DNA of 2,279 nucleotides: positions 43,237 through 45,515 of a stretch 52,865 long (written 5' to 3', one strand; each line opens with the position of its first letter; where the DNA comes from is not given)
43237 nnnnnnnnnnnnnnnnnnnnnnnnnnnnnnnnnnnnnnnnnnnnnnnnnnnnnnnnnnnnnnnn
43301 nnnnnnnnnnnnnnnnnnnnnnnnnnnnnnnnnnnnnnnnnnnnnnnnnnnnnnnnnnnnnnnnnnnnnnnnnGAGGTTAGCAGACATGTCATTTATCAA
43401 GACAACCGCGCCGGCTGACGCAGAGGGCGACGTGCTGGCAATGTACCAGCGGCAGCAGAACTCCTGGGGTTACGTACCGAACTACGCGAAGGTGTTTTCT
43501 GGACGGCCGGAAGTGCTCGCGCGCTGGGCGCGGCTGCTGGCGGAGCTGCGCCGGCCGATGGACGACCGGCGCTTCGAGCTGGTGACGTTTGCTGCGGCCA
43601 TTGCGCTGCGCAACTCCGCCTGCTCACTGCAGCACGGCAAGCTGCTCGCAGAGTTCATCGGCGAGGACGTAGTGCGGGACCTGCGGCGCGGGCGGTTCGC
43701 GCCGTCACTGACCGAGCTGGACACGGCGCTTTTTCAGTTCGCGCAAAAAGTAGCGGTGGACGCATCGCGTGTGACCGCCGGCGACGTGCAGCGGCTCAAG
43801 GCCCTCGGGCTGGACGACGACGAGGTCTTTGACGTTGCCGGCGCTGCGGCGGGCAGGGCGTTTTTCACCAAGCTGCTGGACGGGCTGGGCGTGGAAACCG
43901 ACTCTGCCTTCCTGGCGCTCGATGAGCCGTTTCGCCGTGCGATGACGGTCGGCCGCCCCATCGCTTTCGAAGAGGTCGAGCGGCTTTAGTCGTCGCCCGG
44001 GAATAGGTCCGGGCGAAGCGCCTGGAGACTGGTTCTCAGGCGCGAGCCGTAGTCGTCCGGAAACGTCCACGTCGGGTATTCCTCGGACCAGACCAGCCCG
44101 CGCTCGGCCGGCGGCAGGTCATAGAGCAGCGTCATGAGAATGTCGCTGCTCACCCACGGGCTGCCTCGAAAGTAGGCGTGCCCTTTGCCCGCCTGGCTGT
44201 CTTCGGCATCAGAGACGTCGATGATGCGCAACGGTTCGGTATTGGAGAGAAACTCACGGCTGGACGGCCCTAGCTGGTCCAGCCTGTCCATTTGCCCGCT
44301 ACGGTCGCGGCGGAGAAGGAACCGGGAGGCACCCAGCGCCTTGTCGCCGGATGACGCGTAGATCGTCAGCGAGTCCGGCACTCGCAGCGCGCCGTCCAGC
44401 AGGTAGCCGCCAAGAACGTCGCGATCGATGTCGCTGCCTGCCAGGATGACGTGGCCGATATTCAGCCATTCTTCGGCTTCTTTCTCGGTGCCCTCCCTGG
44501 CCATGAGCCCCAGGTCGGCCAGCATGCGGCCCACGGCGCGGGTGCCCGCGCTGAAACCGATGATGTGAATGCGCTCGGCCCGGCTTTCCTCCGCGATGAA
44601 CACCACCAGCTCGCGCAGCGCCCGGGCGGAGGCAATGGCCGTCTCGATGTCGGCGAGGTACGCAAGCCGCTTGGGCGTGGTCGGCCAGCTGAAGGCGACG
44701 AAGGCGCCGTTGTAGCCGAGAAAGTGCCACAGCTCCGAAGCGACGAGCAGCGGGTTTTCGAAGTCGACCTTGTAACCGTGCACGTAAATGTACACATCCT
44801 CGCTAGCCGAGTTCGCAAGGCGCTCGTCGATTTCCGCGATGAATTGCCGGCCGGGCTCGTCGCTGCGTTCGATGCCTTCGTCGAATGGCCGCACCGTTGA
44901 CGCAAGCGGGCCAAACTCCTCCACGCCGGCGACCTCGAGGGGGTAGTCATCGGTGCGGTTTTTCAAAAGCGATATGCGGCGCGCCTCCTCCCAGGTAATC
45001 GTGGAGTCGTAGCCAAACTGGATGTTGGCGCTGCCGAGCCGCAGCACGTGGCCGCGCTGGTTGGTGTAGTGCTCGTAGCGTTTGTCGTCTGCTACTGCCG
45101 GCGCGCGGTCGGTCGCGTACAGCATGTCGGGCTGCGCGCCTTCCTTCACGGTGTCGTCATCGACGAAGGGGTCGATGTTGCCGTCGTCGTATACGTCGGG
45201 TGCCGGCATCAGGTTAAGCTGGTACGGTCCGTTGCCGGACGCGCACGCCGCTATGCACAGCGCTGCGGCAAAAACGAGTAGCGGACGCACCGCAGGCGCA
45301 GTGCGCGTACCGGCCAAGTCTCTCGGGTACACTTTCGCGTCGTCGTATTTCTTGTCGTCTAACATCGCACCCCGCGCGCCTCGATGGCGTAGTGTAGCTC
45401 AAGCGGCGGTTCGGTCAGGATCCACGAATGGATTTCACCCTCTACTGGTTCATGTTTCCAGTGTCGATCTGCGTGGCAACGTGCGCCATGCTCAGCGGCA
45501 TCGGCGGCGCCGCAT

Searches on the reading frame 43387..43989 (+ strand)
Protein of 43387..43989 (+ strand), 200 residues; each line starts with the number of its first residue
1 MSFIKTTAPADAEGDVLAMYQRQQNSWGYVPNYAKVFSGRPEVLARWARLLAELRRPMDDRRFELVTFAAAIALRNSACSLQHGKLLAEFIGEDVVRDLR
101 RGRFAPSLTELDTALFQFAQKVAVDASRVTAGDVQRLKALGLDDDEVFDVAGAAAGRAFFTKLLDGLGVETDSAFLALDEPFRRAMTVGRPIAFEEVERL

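Call 23: search_protein_families(library=ncbifam, proteins=[window:43387-43989:+], max_evalue=0.001)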
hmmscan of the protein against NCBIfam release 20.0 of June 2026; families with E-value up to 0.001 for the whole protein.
window:43387-43989:+ (200 aa): 1 family
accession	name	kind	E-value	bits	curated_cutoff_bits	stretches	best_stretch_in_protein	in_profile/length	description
TIGR01926.1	peroxid_rel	subfamily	3.6e-16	59.5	81.8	1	2-155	1-159/178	peroxidase-related enzyme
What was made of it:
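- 43387..43989 (+): One-Cys AhpD/CMD-like 'peroxidase-related' protein (200 aa). TIGR01926 scores 59.5 bits, below 81.8 (call 23).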

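Call 24: search_protein_families(library=pfam, proteins=[window:43387-43989:+], max_evalue=0.001)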
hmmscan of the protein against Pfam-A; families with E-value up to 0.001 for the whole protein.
window:43387-43989:+ (200 aa): 1 family
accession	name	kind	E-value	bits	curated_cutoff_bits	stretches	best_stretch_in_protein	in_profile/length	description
PF02627.25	CMD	-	6.5e-05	23.3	23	0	41-86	1-48/84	Carboxymuconolactone decarboxylase family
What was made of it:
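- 43387..43989 (+): PF02627 CMD scores 23.3 bits against a 23 cut-off (call 24).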

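Call 76: search_protein_families(library=padloc, proteins=[window:43387-43989:+], max_evalue=0.01)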
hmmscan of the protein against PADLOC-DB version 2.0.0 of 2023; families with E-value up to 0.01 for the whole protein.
window:43387-43989:+ (200 aa): 0 families

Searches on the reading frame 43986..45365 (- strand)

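Call 23: search_protein_families(library=ncbifam, proteins=[window:43986-45365:-], max_evalue=0.001)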
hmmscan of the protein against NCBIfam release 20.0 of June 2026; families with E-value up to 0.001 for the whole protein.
window:43986-45365:- (459 aa): 0 families

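Call 24: search_protein_families(library=pfam, proteins=[window:43986-45365:-], max_evalue=0.001)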
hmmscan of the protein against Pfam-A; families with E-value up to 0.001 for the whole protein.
window:43986-45365:- (459 aa): 1 family
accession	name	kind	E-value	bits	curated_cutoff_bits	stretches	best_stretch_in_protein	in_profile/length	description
PF05990.18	DUF900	-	8.8e-34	117.4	20.5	1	177-407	7-226/232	Alpha/beta hydrolase of unknown function (DUF900)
